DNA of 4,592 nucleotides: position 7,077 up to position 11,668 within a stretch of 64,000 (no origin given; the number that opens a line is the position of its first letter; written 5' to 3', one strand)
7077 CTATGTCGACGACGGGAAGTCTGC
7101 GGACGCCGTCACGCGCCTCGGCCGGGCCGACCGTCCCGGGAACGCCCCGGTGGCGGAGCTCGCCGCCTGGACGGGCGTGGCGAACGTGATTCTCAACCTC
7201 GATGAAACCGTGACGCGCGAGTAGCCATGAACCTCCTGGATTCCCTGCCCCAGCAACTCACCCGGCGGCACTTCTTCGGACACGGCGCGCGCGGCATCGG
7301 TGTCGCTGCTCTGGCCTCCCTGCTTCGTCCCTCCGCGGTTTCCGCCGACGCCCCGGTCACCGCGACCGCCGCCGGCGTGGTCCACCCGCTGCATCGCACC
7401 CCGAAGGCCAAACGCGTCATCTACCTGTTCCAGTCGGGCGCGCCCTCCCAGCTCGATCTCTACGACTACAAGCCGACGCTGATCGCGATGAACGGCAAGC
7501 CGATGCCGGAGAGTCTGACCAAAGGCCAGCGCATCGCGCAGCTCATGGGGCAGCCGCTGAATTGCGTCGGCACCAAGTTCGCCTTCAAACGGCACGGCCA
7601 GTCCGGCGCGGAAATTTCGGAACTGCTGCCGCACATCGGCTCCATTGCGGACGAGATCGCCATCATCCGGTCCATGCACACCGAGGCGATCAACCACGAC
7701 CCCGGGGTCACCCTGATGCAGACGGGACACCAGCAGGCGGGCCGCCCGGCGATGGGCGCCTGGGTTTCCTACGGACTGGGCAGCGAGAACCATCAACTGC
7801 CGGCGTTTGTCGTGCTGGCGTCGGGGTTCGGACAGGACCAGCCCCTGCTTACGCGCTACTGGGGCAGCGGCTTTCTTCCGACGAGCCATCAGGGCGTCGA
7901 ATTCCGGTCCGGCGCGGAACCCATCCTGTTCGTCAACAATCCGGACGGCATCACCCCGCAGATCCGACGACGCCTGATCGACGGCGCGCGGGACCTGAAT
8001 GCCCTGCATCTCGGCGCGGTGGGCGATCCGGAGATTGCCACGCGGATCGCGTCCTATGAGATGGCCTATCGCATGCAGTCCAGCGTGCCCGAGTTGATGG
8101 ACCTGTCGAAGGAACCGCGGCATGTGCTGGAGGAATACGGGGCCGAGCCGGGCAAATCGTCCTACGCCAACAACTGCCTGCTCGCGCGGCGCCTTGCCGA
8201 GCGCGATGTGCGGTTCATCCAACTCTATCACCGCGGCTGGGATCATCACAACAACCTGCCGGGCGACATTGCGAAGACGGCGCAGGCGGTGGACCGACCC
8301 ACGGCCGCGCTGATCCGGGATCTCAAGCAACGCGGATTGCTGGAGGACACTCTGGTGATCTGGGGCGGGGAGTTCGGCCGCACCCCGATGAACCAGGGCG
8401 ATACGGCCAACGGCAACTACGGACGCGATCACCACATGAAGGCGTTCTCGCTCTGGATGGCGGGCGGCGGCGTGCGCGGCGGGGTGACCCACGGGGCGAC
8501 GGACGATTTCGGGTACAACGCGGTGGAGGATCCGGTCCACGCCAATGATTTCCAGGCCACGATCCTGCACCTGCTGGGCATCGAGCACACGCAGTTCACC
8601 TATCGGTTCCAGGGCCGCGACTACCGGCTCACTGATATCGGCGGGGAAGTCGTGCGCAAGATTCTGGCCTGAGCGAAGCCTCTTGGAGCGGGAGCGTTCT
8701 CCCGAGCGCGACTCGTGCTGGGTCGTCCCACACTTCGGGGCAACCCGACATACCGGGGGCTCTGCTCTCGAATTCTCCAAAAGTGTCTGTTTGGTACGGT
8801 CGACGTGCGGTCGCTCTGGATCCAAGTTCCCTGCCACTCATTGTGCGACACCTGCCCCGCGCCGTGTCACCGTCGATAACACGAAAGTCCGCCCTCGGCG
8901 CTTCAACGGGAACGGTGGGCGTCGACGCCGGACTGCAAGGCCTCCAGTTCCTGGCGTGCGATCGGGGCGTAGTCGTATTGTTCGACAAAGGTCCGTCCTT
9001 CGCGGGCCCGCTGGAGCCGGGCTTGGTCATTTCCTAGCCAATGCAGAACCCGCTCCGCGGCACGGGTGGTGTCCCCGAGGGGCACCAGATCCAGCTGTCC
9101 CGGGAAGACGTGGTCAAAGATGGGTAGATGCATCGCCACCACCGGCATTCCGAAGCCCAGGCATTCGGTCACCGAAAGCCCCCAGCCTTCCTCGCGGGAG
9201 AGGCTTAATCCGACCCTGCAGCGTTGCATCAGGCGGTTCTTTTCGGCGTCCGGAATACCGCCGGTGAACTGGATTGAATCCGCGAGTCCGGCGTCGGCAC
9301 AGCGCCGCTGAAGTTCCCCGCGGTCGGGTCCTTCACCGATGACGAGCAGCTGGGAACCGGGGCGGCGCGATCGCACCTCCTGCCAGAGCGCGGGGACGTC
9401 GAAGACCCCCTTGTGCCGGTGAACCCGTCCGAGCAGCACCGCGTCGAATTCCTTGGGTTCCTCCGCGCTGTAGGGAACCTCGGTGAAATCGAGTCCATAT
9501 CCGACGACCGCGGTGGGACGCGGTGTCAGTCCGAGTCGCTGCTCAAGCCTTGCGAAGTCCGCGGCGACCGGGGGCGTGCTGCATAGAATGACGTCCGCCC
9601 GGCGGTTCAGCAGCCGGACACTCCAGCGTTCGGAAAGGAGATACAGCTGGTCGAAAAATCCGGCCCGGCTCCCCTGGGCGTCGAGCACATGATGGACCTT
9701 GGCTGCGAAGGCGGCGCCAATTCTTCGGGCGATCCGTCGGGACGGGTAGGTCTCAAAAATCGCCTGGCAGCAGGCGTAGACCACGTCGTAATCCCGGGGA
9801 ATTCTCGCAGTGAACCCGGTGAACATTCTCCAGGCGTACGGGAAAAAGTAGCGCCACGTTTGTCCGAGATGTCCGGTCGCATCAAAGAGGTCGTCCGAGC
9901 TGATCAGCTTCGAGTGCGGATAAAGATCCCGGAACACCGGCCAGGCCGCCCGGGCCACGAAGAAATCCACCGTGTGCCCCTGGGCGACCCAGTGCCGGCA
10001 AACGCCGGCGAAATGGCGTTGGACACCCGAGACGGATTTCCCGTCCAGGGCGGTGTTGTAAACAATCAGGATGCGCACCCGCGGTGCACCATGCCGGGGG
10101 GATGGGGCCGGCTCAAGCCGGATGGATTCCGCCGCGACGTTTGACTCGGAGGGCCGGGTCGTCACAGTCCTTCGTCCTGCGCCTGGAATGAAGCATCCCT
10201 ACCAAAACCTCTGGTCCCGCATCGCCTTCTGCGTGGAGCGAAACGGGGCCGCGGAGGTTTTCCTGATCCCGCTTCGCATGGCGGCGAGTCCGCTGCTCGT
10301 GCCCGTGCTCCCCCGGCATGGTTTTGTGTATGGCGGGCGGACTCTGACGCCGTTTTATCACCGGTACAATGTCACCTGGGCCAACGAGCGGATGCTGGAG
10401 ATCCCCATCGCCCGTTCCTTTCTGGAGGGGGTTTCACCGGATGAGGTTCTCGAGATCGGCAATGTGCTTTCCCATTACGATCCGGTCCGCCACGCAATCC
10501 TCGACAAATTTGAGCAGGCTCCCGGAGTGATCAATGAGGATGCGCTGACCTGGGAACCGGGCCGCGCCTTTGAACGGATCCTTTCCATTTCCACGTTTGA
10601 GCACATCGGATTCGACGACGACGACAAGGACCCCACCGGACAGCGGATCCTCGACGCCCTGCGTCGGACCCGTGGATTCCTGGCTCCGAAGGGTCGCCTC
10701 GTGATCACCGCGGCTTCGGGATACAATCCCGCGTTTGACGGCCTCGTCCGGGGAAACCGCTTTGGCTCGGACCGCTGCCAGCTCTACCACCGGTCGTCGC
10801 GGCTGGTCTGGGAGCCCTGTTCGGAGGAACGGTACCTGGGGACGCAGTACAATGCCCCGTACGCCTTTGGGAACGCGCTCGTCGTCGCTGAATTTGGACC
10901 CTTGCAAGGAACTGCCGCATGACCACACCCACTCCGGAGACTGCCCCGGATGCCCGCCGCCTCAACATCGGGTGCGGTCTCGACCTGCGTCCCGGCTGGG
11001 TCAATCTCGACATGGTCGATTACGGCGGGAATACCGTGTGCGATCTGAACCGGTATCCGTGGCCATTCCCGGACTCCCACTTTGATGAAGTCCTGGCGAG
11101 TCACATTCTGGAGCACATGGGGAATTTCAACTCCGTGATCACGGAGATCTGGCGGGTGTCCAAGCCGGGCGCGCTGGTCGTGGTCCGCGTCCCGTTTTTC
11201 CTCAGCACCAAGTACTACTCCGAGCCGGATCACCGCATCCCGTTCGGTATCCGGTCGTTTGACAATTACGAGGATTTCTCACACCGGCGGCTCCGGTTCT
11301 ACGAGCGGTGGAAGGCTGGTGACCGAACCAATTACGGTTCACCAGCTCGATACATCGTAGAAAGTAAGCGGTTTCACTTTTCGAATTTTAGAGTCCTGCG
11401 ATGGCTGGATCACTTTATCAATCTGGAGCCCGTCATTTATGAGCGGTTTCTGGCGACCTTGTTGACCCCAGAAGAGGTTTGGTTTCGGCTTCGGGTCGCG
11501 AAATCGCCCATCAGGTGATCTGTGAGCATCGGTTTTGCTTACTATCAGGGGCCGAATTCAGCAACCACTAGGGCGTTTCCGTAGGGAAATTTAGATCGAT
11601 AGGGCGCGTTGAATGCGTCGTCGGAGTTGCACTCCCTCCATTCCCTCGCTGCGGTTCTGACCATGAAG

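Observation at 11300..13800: About 2.5 kb low-GC island whose left boundary falls inside a methyltransferase gene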

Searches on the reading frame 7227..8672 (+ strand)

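Call 4: search_protein_families(library=pfam, proteins=[window:7227-8672:+], max_evalue=0.01)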
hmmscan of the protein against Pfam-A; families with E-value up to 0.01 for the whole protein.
window:7227-8672:+ (481 aa): 2 families
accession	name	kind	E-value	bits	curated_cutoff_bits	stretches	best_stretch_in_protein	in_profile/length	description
PF07394.17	DUF1501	-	2.6e-157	524.4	27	1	61-480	1-390/390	Protein of unknown function (DUF1501)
PF01663.27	Phosphodiest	-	0.0052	16.9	23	1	326-392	158-227/342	Type I phosphodiesterase / nucleotide pyrophosphatase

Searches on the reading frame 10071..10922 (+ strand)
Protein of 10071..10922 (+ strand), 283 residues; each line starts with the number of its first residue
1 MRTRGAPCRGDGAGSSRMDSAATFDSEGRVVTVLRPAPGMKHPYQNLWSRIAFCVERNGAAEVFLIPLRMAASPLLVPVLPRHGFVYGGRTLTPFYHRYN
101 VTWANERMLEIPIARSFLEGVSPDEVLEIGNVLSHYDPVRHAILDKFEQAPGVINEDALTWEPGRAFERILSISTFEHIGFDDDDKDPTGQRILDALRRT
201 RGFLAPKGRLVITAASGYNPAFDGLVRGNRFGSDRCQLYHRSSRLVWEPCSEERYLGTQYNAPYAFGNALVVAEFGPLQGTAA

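Call 4: search_protein_families(library=pfam, proteins=[window:10071-10922:+], max_evalue=0.01)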
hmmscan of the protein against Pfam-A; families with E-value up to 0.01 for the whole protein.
window:10071-10922:+ (283 aa): 0 families

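Call 35: search_protein_families(library=ncbifam, proteins=[window:10188-10922:+], max_evalue=0.01)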
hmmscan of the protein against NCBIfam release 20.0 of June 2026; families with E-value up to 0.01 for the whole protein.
window:10188-10922:+ (244 aa): 0 families
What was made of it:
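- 10188..10922 (+): parA: methyltransferase-like gene. Its stop overlaps the MT11 start (ATGA). It is the resident, normal-GC paralogue of parB (GC3 0.74). There is no Pfam or NCBIfam hit (calls 4, 35).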

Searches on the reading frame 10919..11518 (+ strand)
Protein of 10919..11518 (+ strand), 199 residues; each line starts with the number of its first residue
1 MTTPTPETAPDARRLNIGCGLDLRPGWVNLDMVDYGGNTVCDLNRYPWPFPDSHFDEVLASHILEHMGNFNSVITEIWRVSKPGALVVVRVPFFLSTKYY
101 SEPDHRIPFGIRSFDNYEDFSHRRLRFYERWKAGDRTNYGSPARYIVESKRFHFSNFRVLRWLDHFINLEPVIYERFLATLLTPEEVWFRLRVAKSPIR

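Call 4: search_protein_families(library=pfam, proteins=[window:10919-11518:+], max_evalue=0.01)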
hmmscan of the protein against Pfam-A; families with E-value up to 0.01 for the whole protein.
window:10919-11518:+ (199 aa): 4 families
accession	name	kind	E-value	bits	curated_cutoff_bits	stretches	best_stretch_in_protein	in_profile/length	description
PF08241.18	Methyltransf_11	-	1.3e-07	32.5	21.2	1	40-88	48-94/95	Methyltransferase domain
PF13489.12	Methyltransf_23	-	0.00054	20.2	27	1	24-93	41-120/164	Methyltransferase domain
PF13649.12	Methyltransf_25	-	0.0042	18.2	27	1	42-84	54-96/97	Methyltransferase domain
PF13847.12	Methyltransf_31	-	0.006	16.7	27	1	50-90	70-110/145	Methyltransferase domain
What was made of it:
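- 10919..11518 (+): MT11: small class I methyltransferase. It is highly conserved and forms the left flank of the variable slot. Pfam Methyltransf_11 at 32.5 bits against a cut-off of 21.2 (call 4).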

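Call 34: find_related_loci(query=A2, collection=metagenome_contigs, flank=8000)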
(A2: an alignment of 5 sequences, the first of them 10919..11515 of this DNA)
Query A2 (199 aa) in metagenome_contigs; peptide patterns used: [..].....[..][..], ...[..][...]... (x = any residue, [..] = any of these).
434 stretches matched a pattern; 130 encode a relative of the query (tblastn E <= 1e-3); the best 80 are kept; 80 distinct loci.
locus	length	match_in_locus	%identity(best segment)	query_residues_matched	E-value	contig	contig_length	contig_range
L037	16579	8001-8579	83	3-195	1e-111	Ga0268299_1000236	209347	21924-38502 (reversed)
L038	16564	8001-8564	81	8-195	1e-107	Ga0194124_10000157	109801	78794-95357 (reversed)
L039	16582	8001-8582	80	1-196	3e-107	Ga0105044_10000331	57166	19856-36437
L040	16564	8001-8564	81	8-195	3e-107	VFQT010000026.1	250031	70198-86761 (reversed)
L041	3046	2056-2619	81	8-195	3e-109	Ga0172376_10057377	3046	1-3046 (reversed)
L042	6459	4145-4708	80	8-195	8e-106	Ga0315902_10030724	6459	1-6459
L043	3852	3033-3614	77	1-196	5e-107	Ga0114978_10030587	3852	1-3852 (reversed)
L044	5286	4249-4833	78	2-195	1e-104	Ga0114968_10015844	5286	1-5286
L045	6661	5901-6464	81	8-195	1e-104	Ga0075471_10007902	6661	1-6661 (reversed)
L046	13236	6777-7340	80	8-195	3e-104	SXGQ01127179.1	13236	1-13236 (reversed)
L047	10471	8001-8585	78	4-196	5e-104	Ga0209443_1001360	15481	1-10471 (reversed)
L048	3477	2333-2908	78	3-196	2e-105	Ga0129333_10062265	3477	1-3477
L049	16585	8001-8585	76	5-199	7e-104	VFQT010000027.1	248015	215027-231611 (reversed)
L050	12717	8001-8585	76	5-199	7e-104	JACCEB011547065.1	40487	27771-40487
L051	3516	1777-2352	78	3-196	3e-105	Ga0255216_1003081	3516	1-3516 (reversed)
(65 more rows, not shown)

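Call 35: search_protein_families(library=ncbifam, proteins=[window:10919-11518:+], max_evalue=0.01)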
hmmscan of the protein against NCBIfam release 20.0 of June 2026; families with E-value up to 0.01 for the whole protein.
window:10919-11518:+ (199 aa): 9 families
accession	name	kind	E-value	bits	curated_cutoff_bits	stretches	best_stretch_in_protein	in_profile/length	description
NF001240.0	PRK00216.1-1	equivalog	9.6e-05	21.5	378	1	46-89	125-168/251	bifunctional demethylmenaquinone methyltransferase/2-methoxy-6-polyprenyl-1,4-benzoquinol methylase UbiE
NF041255.1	mycofact_MftM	equivalog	0.00013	21.3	200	1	39-93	191-243/289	mycofactocin oligosaccharide methyltransferase MftM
NF001241.0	PRK00216.1-2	equivalog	0.00019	21.1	327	1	48-89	106-147/231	demethylmenaquinone methyltransferase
NF041537.1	ArsM_AhpD_UU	exception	0.0014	17.5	510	1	27-89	118-180/345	arsenite methyltransferase/AhpD domain selenoprotein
NF052510.1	methyltran_MpqE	exception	0.0021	17.5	335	1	48-88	110-150/234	methyl-plastoquinone biosynthesis methyltransferase MpqE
NF004452.0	PRK05785.1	equivalog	0.0021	17.5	207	1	48-83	104-139/228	hypothetical protein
NF045882.1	PLipidMtase_Leg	equivalog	0.004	17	390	1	49-95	103-148/207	phospholipid N-methyltransferase PmtA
TIGR01983.1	UbiG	equivalog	0.004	16.5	102.95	1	33-89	99-151/228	bifunctional 2-polyprenyl-6-hydroxyphenol methylase/3-demethylubiquinol 3-O-methyltransferase UbiG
NF045667.1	MTase_DVU1556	equivalog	0.0041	16.6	155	1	19-89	49-119/213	DVU_1556 family methyltransferase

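Call 47: search_solved_structures(query=A2, max_evalue=0.01)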
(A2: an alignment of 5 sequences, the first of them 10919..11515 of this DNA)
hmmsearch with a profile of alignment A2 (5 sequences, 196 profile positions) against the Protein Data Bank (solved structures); distinct sequences matched with E-value up to 0.01: 1.
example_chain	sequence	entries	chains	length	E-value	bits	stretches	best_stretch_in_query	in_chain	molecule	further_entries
3mgg_A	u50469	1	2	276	0.00045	23.2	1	39-86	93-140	Methyltransferase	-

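Call 68: search_protein_families(library=pfam, proteins=[L037:5622-7136:-, L037:8593-9300:+, L037:9600-10259:-, L037:10256-11230:-, L037:11975-13876:-], max_evalue=0.001)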
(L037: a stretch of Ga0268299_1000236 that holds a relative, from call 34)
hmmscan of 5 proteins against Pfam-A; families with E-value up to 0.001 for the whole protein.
L037:5622-7136:- (504 aa): 3 families
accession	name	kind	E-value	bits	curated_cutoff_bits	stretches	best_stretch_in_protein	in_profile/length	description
PF00083.30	Sugar_tr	-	5.6e-20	72.1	22.3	1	83-237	49-198/452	Sugar (and other) transporter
PF07690.21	MFS_1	-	7.8e-19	68.2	33.4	1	84-281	37-226/347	Major Facilitator Superfamily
PF13347.12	MFS_2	-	2.5e-06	26.8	27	1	105-269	63-232/427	MFS/sugar transport protein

L037:8593-9300:+ (235 aa): 4 families
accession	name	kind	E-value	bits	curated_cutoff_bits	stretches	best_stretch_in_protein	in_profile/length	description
PF13489.12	Methyltransf_23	-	1.8e-13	51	27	1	43-135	25-118/164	Methyltransferase domain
PF08242.18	Methyltransf_12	-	2e-11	44.9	30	1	45-131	1-98/98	Methyltransferase domain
PF08241.18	Methyltransf_11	-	8.9e-11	42.7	21.2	1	45-132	1-94/95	Methyltransferase domain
PF13649.12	Methyltransf_25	-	2.8e-08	34.8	27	1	45-129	2-97/97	Methyltransferase domain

L037:9600-10259:- (219 aa): 2 families
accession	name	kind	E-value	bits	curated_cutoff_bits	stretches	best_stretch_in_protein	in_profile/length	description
PF01895.24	PhoU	-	3.6e-46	155.9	23.5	2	118-202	2-89/89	PhoU domain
PF01865.21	PhoU_div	-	3e-06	27.2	24.4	0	6-100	114-206/214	Protein of unknown function DUF47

L037:10256-11230:- (324 aa): 0 families

L037:11975-13876:- (633 aa): 0 families

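Call 83: find_encoding_contigs(protein=window:10919-11518:+, flank=4000, max_places=10)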
Protein window:10919-11518:+ (199 aa): 10 contigs read that carry it; 10 places shown.
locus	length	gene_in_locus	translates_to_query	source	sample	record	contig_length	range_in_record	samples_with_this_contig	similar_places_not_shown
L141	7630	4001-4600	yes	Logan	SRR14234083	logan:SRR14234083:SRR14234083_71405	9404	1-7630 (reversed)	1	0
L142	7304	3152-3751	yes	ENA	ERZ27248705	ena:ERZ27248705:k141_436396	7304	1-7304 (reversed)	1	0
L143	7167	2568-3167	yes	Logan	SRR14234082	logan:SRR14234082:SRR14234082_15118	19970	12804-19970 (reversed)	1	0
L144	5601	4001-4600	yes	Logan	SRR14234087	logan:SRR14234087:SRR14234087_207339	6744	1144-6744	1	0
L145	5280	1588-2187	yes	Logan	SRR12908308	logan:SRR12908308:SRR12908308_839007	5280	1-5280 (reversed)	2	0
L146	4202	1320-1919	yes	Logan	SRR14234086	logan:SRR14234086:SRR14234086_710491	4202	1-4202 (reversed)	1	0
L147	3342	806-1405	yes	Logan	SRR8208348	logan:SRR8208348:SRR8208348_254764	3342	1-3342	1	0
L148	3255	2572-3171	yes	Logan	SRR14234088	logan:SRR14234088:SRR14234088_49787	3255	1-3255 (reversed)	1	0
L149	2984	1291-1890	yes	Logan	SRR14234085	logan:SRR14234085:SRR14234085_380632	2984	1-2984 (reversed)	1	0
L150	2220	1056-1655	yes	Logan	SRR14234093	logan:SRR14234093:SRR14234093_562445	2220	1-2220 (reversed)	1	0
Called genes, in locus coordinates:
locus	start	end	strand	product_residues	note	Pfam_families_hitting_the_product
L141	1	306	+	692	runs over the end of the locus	?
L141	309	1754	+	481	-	PF07394:DUF1501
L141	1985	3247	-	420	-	PF13439:Glyco_transf_4, PF13579:Glyco_trans_4_4, PF20706:GT4-conflict, PF00534:Glycos_transf_1, PF13692:Glyco_trans_1_4, PF13524:Glyco_trans_1_2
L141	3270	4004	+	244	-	-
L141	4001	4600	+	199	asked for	PF08241:Methyltransf_11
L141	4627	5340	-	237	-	-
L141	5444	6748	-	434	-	-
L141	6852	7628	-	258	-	?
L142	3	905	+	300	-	?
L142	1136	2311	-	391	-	PF13439:Glyco_transf_4, PF13579:Glyco_trans_4_4, PF20706:GT4-conflict, PF00534:Glycos_transf_1, PF13692:Glyco_trans_1_4, PF13524:Glyco_trans_1_2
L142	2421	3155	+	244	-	-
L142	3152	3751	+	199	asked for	PF08241:Methyltransf_11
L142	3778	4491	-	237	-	-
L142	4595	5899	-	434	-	-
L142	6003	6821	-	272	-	PF01694:Rhomboid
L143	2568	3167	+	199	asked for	PF08241:Methyltransf_11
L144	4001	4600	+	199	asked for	PF08241:Methyltransf_11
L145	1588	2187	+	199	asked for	PF08241:Methyltransf_11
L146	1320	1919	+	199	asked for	PF08241:Methyltransf_11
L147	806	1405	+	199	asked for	PF08241:Methyltransf_11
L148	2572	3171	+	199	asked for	PF08241:Methyltransf_11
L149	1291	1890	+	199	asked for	PF08241:Methyltransf_11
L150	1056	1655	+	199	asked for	PF08241:Methyltransf_11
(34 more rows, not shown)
